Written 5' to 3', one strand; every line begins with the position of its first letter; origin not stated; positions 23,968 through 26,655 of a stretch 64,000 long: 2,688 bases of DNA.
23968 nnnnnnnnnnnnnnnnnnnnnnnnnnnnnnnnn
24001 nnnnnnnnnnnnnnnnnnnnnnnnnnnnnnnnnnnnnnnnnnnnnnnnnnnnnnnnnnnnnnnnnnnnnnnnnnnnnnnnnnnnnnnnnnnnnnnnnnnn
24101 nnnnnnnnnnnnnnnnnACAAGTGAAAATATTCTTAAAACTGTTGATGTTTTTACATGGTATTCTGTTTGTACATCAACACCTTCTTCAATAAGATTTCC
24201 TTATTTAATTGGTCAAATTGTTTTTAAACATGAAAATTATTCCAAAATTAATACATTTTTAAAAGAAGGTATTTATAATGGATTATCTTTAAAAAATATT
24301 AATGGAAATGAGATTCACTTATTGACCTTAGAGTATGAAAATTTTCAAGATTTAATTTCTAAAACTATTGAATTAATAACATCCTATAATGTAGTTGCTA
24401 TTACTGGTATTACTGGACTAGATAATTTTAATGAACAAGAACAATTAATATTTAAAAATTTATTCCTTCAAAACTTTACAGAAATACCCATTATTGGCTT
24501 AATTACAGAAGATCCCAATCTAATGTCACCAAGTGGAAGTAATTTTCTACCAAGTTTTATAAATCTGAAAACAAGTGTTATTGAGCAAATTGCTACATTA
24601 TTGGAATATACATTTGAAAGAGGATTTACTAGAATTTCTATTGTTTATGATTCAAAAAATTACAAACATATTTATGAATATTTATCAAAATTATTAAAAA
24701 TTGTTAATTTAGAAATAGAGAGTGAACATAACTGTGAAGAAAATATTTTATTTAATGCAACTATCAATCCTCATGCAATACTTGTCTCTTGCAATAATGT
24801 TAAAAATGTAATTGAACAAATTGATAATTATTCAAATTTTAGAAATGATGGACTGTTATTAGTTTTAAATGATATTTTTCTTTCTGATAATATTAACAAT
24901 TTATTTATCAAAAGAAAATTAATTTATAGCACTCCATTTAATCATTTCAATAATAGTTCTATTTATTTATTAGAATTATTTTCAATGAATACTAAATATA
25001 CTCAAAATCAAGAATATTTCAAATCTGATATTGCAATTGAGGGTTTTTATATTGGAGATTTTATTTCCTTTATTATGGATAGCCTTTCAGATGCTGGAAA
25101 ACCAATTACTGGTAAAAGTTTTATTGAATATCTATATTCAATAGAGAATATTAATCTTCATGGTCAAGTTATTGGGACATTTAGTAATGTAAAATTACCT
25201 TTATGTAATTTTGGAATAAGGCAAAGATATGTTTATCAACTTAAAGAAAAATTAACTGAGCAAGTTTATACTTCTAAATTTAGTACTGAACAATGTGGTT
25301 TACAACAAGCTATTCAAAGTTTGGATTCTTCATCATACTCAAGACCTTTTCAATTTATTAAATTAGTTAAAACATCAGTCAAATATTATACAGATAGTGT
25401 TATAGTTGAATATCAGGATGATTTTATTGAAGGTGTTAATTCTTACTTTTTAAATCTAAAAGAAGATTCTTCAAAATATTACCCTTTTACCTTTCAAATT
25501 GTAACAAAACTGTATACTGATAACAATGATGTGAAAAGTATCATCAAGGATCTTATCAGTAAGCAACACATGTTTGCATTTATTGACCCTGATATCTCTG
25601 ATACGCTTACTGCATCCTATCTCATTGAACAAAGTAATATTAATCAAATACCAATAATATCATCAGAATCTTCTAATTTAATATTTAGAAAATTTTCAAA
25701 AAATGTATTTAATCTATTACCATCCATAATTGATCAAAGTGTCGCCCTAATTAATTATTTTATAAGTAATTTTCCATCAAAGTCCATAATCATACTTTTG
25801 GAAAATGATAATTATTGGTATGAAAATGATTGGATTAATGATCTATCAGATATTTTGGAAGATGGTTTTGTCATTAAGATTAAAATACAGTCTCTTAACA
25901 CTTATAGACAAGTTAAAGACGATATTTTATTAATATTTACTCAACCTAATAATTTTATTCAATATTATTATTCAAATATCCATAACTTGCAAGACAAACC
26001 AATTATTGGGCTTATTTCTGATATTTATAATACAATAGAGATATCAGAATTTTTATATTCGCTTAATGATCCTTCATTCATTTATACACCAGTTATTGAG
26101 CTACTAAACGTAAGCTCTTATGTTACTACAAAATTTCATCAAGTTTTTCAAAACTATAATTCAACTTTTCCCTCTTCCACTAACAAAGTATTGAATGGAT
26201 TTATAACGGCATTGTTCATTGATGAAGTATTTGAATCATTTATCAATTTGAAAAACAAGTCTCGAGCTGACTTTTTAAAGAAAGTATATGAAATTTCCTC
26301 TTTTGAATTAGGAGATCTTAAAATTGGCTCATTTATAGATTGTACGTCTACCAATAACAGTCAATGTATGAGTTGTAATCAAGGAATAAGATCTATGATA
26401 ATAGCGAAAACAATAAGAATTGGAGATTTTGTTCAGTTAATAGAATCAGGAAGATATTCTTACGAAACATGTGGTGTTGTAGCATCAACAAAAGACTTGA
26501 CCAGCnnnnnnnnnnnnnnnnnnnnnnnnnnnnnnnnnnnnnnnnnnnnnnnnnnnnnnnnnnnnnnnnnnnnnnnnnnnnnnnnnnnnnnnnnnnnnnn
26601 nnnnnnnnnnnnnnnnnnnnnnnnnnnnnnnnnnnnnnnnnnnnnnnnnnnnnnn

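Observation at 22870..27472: Receptor-type class III cyclase with large PBP/VFT ectodomain (trypanosomatid-like architecture), and a CNBD channel 26 kb away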

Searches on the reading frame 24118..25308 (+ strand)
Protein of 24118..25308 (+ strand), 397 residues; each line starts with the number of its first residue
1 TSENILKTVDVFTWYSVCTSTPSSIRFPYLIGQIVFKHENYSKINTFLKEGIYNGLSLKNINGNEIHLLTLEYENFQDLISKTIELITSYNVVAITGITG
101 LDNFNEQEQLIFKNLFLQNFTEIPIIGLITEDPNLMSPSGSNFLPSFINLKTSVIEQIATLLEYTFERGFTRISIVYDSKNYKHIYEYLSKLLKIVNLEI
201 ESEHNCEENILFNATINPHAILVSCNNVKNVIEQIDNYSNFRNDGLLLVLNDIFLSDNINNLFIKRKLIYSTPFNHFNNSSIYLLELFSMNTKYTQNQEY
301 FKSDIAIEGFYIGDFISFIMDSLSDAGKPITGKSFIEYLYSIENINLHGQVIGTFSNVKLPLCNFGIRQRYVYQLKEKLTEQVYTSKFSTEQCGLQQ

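Call 31: search_protein_families(library=pfam, proteins=[window:24118-25308:+], max_evalue=1)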
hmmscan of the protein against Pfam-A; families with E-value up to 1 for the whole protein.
seq(397 aa): 0 families

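Call 72: predict_structure(alignment_id=A3)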
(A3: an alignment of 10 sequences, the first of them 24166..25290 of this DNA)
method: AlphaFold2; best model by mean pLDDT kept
length: 375 residues; sequences in the alignment: 10
mean_pLDDT: 84.5   pTM: 0.86
mean pLDDT of the five models: 84.5, 81.3, 79.2, 78.6, 75.2
residues with pLDDT >= 90: 161; 70-90: 162; 50-70: 49; < 50: 3
segments of 3 or more residues with pLDDT < 50: none
pLDDT, mean of each block of 10 residues (from residue 1): 58 94 87 91 82 96 96 95 86 89 90 70 70 86 94 94 86 94 93 78 90 86 83 69 66 85 62 68 75 92 94 94 93 88 79 88 83 85
secondary structure, 60 per line:
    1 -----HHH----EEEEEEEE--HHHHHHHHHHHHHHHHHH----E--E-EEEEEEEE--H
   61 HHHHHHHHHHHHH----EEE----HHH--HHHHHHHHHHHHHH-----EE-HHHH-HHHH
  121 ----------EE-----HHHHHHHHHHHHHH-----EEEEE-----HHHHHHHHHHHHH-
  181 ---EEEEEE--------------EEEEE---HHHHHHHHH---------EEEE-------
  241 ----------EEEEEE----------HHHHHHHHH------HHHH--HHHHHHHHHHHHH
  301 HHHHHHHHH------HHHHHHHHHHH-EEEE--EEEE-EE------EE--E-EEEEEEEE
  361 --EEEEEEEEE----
elements in order: E13-20 H23-40 E50-57 H60-73 E78-80 H90-103 H112-115 H117-120 H138-151 E157-161 H167-179 E184-189 E204-208 H212-220 E230-233 E251-256 H267-275 H282-285 H288-309 H316-326 E328-331 E334-337 E353-360 E363-371

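Call 74: fold_search(model_id=the predicted structure, library=pdb)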
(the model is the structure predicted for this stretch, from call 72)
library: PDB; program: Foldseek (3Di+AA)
matches with E <= 10: 1787; with E <= 0.001: 928
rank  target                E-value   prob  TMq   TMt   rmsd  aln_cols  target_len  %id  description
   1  4kv7                  2.7e-15  1.00  0.68  0.69   5.4       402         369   12  The crystal structure of a possible leucine/isoleucine/valine-binding protein from Rhodopirellula baltica SH 1 (released 2013-06-05)
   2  3td9                  3.3e-13  1.00  0.64  0.68   5.1       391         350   14  Crystal structure of a Leucine binding protein LivK (TM1135) from Thermotoga maritima MSB8 at 1.90 A resolution (released 2011-09-07)
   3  4nv3_A                3.9e-13  1.00  0.63  0.65   5.3       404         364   13  The crystal structure of a solute-binding protein (N280D mutant) from Anabaena variabilis ATCC 29413 in complex with v (released 2013-12-11)
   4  8tg1_A                4.7e-13  1.00  0.61  0.62   5.6       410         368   10  Caldicellulosiruptor saccharolyticus periplasmic urea-binding protein (released 2024-06-19)
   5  4f8j                  8.4e-13  1.00  0.63  0.65   5.9       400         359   14  The structure of an aromatic compound transport protein from Rhodopseudomonas palustris in complex with p-coumarate (released 2012-09-26)
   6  7ylt_D                1.1e-12  1.00  0.66  0.68   5.6       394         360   14  Structure of a bacteria protein (released 2023-06-14)
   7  4obb_A                1.1e-12  1.00  0.65  0.66   5.1       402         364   13  The crystal structure of a solute-binding protein from Anabaena variabilis ATCC 29413 in complex with (3S)-3-methyl-2- (released 2014-03-19)
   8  3tx6                  1.3e-12  1.00  0.67  0.69   5.5       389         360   15  The Structure of a putative ABC-transporter periplasmic component from Rhodopseudomonas palustris (released 2011-11-09)
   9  9nr6_B                1.4e-12  1.00  0.63  0.62   6.7       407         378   13  The structure of Noelin 1 with cerebellar GluA1/A4-ATD (released 2025-07-02)
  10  5fwx_A                1.4e-12  1.00  0.66  0.70   5.2       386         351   11  Crystal structure of the AMPA receptor GluA2/A4 N-terminal domain heterodimer (released 2016-03-16)
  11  4q6w_A                1.4e-12  1.00  0.65  0.65   5.8       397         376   13  Crystal Structure of Periplasmic Binding Protein type 1 from Bordetella pertussis Tohama I complexed with 3-Hydroxy Be (released 2014-07-02)
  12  4q6w_B                1.8e-12  1.00  0.66  0.66   5.5       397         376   13  Crystal Structure of Periplasmic Binding Protein type 1 from Bordetella pertussis Tohama I complexed with 3-Hydroxy Be (released 2014-07-02)
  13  8wch_A                2.1e-12  1.00  0.67  0.63   5.1       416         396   13  Crystal structure of SAR11_0655 bound to a co-purified ligand, L-pyroglutamate (released 2024-07-17)
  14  3uk0                  2.1e-12  1.00  0.63  0.65   6.1       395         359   14  RPD_1889 protein, an extracellular ligand-binding receptor from Rhodopseudomonas palustris. (released 2011-11-23)
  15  4m88                  2.3e-12  1.00  0.70  0.74   5.3       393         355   13  Crystal structure of extracellular ligand-binding receptor from Verminephrobacter eiseniae ef01-2 (released 2013-11-06)
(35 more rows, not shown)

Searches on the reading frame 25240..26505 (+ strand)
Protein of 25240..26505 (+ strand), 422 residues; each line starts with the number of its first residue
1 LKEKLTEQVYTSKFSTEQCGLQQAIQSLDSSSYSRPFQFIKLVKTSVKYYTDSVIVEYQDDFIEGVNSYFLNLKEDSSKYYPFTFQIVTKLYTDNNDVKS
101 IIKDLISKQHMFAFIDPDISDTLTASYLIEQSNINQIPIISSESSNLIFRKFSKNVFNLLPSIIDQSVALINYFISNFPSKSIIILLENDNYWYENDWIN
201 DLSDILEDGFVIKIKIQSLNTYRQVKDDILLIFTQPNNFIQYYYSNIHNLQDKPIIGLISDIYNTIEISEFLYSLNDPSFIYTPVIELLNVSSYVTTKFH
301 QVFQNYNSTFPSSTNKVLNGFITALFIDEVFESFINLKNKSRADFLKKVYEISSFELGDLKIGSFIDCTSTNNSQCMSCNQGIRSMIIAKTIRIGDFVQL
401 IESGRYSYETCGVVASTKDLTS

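Call 31: search_protein_families(library=pfam, proteins=[window:25240-26505:+], max_evalue=1)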
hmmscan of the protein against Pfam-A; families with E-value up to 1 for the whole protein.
seq(422 aa): 3 families
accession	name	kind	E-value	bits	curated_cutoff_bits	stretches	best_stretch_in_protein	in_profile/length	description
PF13458.12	Peripla_BP_6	-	0.0008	19.6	31.7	1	96-207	55-160/343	Periplasmic binding protein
PF04048.20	Sec8_N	-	0.1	13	26.8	1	20-70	23-75/142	Exocyst complex component Sec8 N-terminal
PF23326.1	UBL_UBAC1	-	0.1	12.9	27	0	211-253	23-65/109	UBAC1 UBL-like domain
